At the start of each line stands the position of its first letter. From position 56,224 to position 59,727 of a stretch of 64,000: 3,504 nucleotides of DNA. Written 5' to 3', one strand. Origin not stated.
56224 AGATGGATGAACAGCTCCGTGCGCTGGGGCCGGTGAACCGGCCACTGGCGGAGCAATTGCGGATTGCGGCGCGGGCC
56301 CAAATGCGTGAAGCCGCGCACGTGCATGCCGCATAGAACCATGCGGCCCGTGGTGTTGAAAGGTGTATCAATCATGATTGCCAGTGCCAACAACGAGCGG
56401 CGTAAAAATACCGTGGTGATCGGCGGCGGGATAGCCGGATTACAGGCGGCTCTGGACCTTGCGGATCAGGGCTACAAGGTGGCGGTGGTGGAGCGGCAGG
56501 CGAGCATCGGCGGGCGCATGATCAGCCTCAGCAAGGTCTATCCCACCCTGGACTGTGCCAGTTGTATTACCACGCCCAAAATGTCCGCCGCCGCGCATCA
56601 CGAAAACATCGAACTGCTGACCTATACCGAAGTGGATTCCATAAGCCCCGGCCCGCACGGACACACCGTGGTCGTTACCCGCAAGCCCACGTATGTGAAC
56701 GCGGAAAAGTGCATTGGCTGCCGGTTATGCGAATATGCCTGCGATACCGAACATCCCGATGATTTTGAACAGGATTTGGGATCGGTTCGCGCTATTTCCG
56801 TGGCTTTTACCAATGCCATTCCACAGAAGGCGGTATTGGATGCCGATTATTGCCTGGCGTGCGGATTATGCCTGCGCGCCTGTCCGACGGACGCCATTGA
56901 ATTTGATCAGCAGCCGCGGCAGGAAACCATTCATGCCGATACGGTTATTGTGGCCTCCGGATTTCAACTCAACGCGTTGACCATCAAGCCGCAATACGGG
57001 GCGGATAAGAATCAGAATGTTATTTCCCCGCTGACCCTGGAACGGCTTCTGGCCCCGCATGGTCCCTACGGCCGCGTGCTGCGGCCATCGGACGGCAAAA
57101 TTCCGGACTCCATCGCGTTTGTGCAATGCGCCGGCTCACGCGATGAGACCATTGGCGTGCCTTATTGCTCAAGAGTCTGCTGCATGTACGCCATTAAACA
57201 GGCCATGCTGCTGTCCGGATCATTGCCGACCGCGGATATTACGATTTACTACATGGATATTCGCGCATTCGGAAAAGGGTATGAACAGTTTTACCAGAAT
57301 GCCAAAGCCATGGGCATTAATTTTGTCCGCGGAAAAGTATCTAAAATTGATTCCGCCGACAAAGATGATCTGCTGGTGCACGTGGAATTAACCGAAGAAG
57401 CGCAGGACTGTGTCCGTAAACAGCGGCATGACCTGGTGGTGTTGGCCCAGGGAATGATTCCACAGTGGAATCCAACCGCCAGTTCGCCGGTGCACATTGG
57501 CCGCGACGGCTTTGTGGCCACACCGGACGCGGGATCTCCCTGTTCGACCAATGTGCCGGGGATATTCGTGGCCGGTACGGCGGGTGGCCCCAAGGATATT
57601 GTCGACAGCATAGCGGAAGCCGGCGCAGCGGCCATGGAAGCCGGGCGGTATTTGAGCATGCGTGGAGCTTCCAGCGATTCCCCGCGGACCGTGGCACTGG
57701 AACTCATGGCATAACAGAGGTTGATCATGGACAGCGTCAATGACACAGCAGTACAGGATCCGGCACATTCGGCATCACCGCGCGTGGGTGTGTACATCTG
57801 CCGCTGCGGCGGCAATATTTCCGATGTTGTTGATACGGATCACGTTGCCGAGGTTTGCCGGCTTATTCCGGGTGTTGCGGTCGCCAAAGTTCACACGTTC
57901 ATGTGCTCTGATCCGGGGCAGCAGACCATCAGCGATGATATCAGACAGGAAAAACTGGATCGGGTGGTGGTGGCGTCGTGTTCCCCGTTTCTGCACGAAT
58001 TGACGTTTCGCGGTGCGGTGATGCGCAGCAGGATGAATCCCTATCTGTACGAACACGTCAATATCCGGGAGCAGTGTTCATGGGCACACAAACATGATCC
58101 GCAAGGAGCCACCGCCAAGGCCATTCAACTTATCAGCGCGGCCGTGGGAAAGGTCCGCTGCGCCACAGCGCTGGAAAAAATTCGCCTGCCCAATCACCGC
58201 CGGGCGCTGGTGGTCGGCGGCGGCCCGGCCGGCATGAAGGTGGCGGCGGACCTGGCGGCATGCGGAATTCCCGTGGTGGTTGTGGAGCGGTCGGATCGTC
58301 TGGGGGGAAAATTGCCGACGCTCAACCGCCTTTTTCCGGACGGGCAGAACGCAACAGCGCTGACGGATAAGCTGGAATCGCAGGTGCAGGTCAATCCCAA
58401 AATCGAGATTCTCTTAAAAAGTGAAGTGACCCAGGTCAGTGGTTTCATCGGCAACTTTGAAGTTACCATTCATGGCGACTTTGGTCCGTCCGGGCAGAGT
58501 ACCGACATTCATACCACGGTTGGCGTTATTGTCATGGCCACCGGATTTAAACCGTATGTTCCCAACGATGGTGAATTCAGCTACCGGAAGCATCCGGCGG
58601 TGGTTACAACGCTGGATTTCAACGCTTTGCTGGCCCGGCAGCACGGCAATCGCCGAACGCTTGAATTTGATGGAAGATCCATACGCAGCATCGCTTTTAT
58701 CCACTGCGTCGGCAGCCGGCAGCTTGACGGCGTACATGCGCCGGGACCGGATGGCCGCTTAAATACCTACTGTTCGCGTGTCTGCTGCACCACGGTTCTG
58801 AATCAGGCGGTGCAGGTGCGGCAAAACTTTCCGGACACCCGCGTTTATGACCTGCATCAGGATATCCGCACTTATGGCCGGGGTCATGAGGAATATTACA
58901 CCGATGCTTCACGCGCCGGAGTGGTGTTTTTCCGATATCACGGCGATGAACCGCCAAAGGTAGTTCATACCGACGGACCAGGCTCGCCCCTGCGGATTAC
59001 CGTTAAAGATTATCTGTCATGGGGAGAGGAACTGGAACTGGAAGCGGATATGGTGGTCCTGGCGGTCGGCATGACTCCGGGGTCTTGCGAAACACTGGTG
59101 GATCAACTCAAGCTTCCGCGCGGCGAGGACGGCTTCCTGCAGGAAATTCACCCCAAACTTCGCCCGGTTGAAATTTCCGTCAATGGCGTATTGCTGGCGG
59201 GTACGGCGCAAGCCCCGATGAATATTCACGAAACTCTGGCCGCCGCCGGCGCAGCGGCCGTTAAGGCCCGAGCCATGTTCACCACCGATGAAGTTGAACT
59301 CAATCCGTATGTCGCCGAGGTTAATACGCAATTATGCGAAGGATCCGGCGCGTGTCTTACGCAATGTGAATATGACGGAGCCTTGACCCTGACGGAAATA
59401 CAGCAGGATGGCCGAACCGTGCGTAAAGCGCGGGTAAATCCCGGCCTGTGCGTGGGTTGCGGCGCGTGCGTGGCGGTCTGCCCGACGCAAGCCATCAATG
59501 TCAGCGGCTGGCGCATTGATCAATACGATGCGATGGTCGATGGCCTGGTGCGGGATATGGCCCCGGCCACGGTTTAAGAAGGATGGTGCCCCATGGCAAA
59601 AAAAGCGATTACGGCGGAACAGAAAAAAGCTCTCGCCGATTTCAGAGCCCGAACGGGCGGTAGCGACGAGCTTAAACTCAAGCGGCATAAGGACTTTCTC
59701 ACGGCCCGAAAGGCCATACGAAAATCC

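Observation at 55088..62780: Orphan Qmo-like electron-transfer operon wired to sulfur-carrier proteins (ArsR-TusA-MvhD-HdrA-HdrA-x-QmoC-DsrE-DHOD) without aprBA, sat or dsr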

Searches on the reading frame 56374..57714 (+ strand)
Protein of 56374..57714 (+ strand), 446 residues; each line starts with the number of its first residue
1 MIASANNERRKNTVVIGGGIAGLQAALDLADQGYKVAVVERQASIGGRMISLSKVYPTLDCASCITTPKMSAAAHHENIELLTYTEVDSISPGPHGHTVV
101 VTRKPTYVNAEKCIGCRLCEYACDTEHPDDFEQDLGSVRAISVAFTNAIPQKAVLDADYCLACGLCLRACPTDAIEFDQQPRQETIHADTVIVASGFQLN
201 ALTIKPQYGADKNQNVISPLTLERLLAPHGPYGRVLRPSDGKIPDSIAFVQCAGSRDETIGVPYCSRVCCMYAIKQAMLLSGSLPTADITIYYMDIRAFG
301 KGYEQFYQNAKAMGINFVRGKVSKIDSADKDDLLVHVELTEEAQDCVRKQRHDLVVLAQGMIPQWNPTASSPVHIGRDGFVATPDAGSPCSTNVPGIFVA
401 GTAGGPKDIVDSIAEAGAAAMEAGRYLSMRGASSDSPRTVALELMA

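Call 3: search_protein_families(library=pfam, proteins=[window:56374-57714:+], max_evalue=0.01)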
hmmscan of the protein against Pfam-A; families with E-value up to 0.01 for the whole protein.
window:56374-57714:+ (446 aa): 25 families
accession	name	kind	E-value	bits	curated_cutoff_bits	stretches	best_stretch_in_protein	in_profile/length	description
PF07992.20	Pyr_redox_2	-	8.4e-18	65.2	26.1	2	12-94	2-82/291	Pyridine nucleotide-disulphide oxidoreductase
PF01266.30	DAO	-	5.3e-11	43.1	27.9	1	14-46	3-35/353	FAD dependent oxidoreductase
PF00037.32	Fer4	-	8.9e-10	38.4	21.1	2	154-176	2-24/24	4Fe-4S binding domain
PF12838.12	Fer4_7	-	1.4e-09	38.7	27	2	112-174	1-52/52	4Fe-4S dicluster domain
PF14697.11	Fer4_21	-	2e-09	37.9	35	2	108-176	3-58/59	4Fe-4S dicluster domain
PF13738.12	Pyr_redox_3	-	3.7e-09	36.7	30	1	7-100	161-248/305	Pyridine nucleotide-disulphide oxidoreductase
PF13450.12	NAD_binding_8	-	2.4e-08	34.6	21.9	1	15-51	1-37/68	NAD(P)-binding Rossmann-like domain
PF12797.12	Fer4_2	-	3.6e-08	33.3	24.5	2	106-123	3-20/22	4Fe-4S binding domain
PF00890.30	FAD_binding_2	-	3.7e-08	33.4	20.4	1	13-47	2-36/414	FAD binding domain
PF12831.13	FAD_oxidored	-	2.6e-07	30.8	27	1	14-49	3-38/416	FAD dependent oxidoreductase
PF13187.11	Fer4_9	-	8.4e-07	29.4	27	1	112-175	1-52/52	4Fe-4S dicluster domain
PF12837.12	Fer4_6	-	5.2e-06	26.6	25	2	156-175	5-24/24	4Fe-4S binding domain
PF01593.30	Amino_oxidase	-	7.3e-06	26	19.8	1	20-51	1-32/443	Flavin containing amine oxidoreductase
PF01946.23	Thi4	-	1.3e-05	25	26.2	1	12-49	19-57/235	Thi4 family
PF03486.20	HI0933_like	-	2e-05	24.6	50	1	12-49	2-39/244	HI0933-like protein Rossmann domain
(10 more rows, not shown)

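Call 4: search_protein_families(library=ncbifam, proteins=[window:56374-57714:+], max_evalue=0.01)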
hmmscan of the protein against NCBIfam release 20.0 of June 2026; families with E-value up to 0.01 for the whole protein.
window:56374-57714:+ (446 aa): 187 families (the best 25 are shown)
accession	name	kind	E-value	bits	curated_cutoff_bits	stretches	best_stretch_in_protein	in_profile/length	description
NF040770.1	hetero_SS_HdrA2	exception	1.2e-137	460.1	1100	1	9-429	138-562/777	CoB-CoM heterodisulfide reductase HdrA2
NF041778.1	hetero_SS_HdrA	equivalog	1.9e-98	330.2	1400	1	11-429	143-572/771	ferredoxin:CoB-CoM heterodisulfide reductase subunit HdrA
NF041891.1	hdrA_Methbact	equivalog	1.6e-94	317.7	1300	1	8-422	131-551/762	ferredoxin:CoB-CoM heterodisulfide reductase subunit HdrA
TIGR01292.1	TRX_reduct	equivalog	1.8e-11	43.4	343.45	2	323-427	198-300/300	thioredoxin-disulfide reductase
NF009410.0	PRK12771.1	subfamily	6.5e-11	41.5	516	1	7-49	135-177/566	NAD(P)-binding protein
TIGR02734.1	crtI_fam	subfamily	3.7e-10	39.1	238.1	1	13-70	1-59/504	phytoene desaturase family protein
TIGR03997.1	mycofact_OYE_2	equivalog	4.2e-10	38.7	793.15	1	7-79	376-448/645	mycofactocin system FadH/OYE family oxidoreductase 2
TIGR03467.1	HpnE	equivalog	5.4e-10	39.2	283.05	1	14-54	2-42/430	hydroxysqualene dehydroxylase HpnE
NF045637.1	carotdesatCrtDProt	equivalog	9e-10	37.7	580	1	14-61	2-49/485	1-hydroxycarotenoid 3,4-desaturase CrtD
NF041087.1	bile_acid_BaiCD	equivalog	1.1e-09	37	825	1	7-88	377-456/642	bile acid Fe-S flavoenzyme BaiCD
NF005560.0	PRK07233.1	equivalog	1.6e-09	37.2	252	1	12-51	2-41/435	hypothetical protein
NF009409.0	PRK12770.1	subfamily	2.9e-09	36.4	343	2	6-50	14-58/360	putative glutamate synthase subunit beta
NF045599.1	bili_reduct_long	exception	1.3e-08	33.6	750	1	6-58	377-428/641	bilirubin reductase, long form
NF010590.0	PRK13984.1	equivalog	2.2e-08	32.7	946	2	6-49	284-327/611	putative oxidoreductase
NF009408.0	PRK12769.1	equivalog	3.4e-08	32.1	1003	1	108-207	7-109/659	formate-dependent uric acid utilization protein AegA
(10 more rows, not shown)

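Call 66: search_solved_structures(query=window:56374-57714:+, max_evalue=1e-10, show_alignments=1)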
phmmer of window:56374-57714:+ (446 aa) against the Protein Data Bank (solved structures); distinct sequences matched with E-value up to 1e-10: 9.
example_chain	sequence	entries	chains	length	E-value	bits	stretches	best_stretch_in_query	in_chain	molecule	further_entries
8rvu_a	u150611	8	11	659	2.5e-113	382.3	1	13-423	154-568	H(2):CoB-CoM heterodisulfide,ferredoxin reductase subunit A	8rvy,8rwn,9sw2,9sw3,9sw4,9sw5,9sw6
8rvv_A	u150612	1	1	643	2.8e-113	382.2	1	13-423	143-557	H(2):CoB-CoM heterodisulfide,ferredoxin reductase subunit A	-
9sfi_A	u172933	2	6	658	1.9e-107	362.9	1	11-422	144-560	CoB--CoM heterodisulfide reductase iron-sulfur subunit A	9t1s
5odc_A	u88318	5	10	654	3e-102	345.8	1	12-425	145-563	Heterodisulfide reductase, subunit A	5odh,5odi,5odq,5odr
7bkb_A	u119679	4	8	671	8.5e-91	308.1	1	11-424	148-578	CoB--CoM heterodisulfide reductase iron-sulfur subunit A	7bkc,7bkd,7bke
6tjr_A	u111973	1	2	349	5e-36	127.6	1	186-423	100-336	Fumarate reductase/succinate dehydrogenase flavoprotein domain protein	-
9sw6_H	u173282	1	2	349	1.9e-15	59.8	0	153-181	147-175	Tungsten formylmethanofuran dehydrogenase, subunit F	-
5t5i_F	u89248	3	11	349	2.7e-13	52.7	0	153-182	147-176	Tungsten formylmethanofuran dehydrogenase subunit fwdF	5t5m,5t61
9sfi_T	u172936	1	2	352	8.1e-13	51.1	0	109-180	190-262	4Fe-4S ferredoxin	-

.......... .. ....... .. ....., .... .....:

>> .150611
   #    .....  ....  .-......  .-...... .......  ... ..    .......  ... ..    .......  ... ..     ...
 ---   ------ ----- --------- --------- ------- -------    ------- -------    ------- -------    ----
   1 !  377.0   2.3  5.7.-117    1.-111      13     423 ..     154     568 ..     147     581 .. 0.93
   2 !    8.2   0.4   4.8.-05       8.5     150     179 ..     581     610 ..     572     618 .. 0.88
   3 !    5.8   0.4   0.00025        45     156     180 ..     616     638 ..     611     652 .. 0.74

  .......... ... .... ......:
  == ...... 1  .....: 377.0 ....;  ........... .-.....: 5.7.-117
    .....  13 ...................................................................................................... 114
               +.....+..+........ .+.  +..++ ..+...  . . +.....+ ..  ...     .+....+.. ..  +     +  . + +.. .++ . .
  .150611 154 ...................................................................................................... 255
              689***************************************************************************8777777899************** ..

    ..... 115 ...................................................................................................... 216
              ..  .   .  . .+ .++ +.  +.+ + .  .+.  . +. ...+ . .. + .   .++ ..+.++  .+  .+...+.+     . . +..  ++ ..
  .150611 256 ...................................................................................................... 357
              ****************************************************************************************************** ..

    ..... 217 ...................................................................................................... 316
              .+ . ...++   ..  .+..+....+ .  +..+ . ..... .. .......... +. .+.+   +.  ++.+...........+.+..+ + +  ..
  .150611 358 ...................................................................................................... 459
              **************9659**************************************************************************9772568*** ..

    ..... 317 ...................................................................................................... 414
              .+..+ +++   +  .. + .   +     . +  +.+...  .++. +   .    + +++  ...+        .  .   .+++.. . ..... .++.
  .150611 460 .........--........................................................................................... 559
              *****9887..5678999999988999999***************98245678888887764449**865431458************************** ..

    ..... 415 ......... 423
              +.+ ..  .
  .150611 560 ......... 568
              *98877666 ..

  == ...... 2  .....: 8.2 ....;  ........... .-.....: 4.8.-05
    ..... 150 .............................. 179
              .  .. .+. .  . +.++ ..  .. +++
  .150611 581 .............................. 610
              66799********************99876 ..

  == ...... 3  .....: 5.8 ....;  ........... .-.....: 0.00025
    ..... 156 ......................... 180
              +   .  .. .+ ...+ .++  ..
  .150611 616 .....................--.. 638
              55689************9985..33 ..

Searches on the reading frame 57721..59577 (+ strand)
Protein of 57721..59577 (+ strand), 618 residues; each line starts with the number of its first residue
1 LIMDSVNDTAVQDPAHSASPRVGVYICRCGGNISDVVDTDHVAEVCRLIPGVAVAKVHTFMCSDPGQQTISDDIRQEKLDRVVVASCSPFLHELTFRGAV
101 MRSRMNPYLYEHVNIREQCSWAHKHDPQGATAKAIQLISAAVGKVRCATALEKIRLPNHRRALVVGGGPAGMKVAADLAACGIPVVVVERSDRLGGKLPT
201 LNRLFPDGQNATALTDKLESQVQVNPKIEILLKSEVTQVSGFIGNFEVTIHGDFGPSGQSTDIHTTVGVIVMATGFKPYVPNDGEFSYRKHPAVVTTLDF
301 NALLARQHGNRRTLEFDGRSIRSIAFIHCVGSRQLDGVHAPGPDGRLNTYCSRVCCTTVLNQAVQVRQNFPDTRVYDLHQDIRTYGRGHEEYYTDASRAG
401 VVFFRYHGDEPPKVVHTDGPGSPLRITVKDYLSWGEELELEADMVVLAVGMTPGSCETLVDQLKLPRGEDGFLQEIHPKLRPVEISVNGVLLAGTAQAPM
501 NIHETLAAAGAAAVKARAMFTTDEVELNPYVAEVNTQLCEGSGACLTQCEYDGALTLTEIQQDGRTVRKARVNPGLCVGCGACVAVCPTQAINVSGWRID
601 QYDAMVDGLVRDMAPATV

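Call 3: search_protein_families(library=pfam, proteins=[window:57721-59577:+], max_evalue=0.01)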
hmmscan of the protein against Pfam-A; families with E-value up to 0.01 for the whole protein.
window:57721-59577:+ (618 aa): 22 families
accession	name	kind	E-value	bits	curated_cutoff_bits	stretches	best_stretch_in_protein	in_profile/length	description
PF07992.20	Pyr_redox_2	-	1.1e-12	48.4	26.1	1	162-282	3-115/291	Pyridine nucleotide-disulphide oxidoreductase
PF12838.12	Fer4_7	-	2.1e-08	34.9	27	1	539-591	2-52/52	4Fe-4S dicluster domain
PF00037.32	Fer4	-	4e-08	33.2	21.1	1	571-592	2-23/24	4Fe-4S binding domain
PF12837.12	Fer4_6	-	4.5e-08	33.1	25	1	570-592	2-24/24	4Fe-4S binding domain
PF13237.11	Fer4_10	-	1.1e-06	28.9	25.5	2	534-588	4-53/53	4Fe-4S dicluster domain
PF00070.33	Pyr_redox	-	1.7e-06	28.8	22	1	161-241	1-68/82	Pyridine nucleotide-disulphide oxidoreductase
PF14697.11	Fer4_21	-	2.4e-06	28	35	1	532-593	1-58/59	4Fe-4S dicluster domain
PF13450.12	NAD_binding_8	-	4e-06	27.4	21.9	1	164-203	1-40/68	NAD(P)-binding Rossmann-like domain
PF13187.11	Fer4_9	-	1.4e-05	25.5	27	1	539-592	2-52/52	4Fe-4S dicluster domain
PF03486.20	HI0933_like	-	2.9e-05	24.1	50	1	162-198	3-39/244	HI0933-like protein Rossmann domain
PF12797.12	Fer4_2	-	5.4e-05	23.3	24.5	1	571-589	4-22/22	4Fe-4S binding domain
PF13484.11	Fer4_16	-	8.7e-05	23.7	30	1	577-595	2-20/66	4Fe-4S double cluster binding domain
PF12831.13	FAD_oxidored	-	0.0001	22.2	27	1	163-198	3-38/416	FAD dependent oxidoreductase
PF25160.1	LdpA_Fe-S-bd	-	0.00012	22.3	27.6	1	567-595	18-46/49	LdpA Fe-S cluster-binding domain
PF00890.30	FAD_binding_2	-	0.00029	20.6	20.4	1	162-197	2-37/414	FAD binding domain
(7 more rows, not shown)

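Call 4: search_protein_families(library=ncbifam, proteins=[window:57721-59577:+], max_evalue=0.01)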
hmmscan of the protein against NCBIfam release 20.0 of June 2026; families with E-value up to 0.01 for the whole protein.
window:57721-59577:+ (618 aa): 104 families (the best 25 are shown)
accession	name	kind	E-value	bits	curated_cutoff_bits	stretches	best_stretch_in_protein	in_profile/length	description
NF040770.1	hetero_SS_HdrA2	exception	1.3e-145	486.5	1100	2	21-250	1-230/777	CoB-CoM heterodisulfide reductase HdrA2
NF041778.1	hetero_SS_HdrA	equivalog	2.9e-106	356.1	1400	2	259-612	320-653/771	ferredoxin:CoB-CoM heterodisulfide reductase subunit HdrA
NF041891.1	hdrA_Methbact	equivalog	6.7e-105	352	1300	2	263-612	311-638/762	ferredoxin:CoB-CoM heterodisulfide reductase subunit HdrA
TIGR03997.1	mycofact_OYE_2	equivalog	5.3e-10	38.3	793.15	1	150-236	372-454/645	mycofactocin system FadH/OYE family oxidoreductase 2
NF042909.1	FMH_DH_FwdF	exception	1.7e-09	37.3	375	1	534-600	254-319/336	tungsten-dependent formylmethanofuran dehydrogenase subunit FwdF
NF045874.1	Vhu_polyferre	exception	2.1e-09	36.6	600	1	522-595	279-349/381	F420-non-reducing hydrogenase associated-polyferredoxin VhuB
TIGR03315.1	Se_ygfK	equivalog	1.6e-08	32.5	835.3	2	151-198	528-576/1012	putative selenate reductase subunit YgfK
NF009410.0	PRK12771.1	subfamily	3.3e-08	32.6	516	1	153-198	132-177/566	NAD(P)-binding protein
TIGR01372.1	soxA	subfamily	4.2e-08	31.4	1164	1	158-236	167-244/996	sarcosine oxidase subunit alpha family protein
NF041087.1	bile_acid_BaiCD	equivalog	1e-07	30.5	825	1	158-238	379-457/642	bile acid Fe-S flavoenzyme BaiCD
NF010590.0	PRK13984.1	equivalog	1.8e-07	29.7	946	1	537-594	50-110/611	putative oxidoreductase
TIGR01317.1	GOGAT_sm_gam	subfamily_domain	2e-07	30.2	447.7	1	162-198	146-182/485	glutamate synthase small subunit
TIGR03996.1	mycofact_OYE_1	hypoth_equivalog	4.5e-07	28.8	627.9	1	160-223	373-435/633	mycofactocin system FadH/OYE family oxidoreductase 1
NF009053.0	PRK12387.1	subfamily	7.3e-07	29.1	204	1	533-595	34-93/180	formate hydrogenlyase complex iron-sulfur subunit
NF005560.0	PRK07233.1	equivalog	7.6e-07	28.3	252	1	162-197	3-38/435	hypothetical protein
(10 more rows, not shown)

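Call 31: search_solved_structures(query=window:57721-59577:+, max_evalue=0.00001)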
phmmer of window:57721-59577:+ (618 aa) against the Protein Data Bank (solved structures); distinct sequences matched with E-value up to 0.00001: 10.
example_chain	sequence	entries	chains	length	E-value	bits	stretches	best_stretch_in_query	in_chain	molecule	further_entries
5odc_A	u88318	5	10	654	4.3e-116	391.9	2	19-250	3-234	Heterodisulfide reductase, subunit A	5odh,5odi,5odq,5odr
8rvu_a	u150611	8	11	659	6.6e-116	391.3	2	259-612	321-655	H(2):CoB-CoM heterodisulfide,ferredoxin reductase subunit A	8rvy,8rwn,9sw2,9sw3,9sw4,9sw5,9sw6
8rvv_A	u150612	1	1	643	8.4e-115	387.6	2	259-608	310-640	H(2):CoB-CoM heterodisulfide,ferredoxin reductase subunit A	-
9sfi_A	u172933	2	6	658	3.3e-103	349.4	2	262-611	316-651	CoB--CoM heterodisulfide reductase iron-sulfur subunit A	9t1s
7bkb_A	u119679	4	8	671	2.3e-99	336.6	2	15-251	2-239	CoB--CoM heterodisulfide reductase iron-sulfur subunit A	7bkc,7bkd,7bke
6tjr_A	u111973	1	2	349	1.9e-31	112.4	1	162-518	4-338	Fumarate reductase/succinate dehydrogenase flavoprotein domain protein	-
9sw6_G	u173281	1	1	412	1.5e-09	40.1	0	534-595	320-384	Polyferredoxin protein MvhB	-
9sw6_H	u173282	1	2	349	1.4e-08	36.9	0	532-595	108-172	Tungsten formylmethanofuran dehydrogenase, subunit F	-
5t5i_F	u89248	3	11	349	1.8e-08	36.5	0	532-594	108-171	Tungsten formylmethanofuran dehydrogenase subunit fwdF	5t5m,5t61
9sfi_T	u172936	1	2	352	2.7e-07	32.6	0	534-604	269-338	4Fe-4S ferredoxin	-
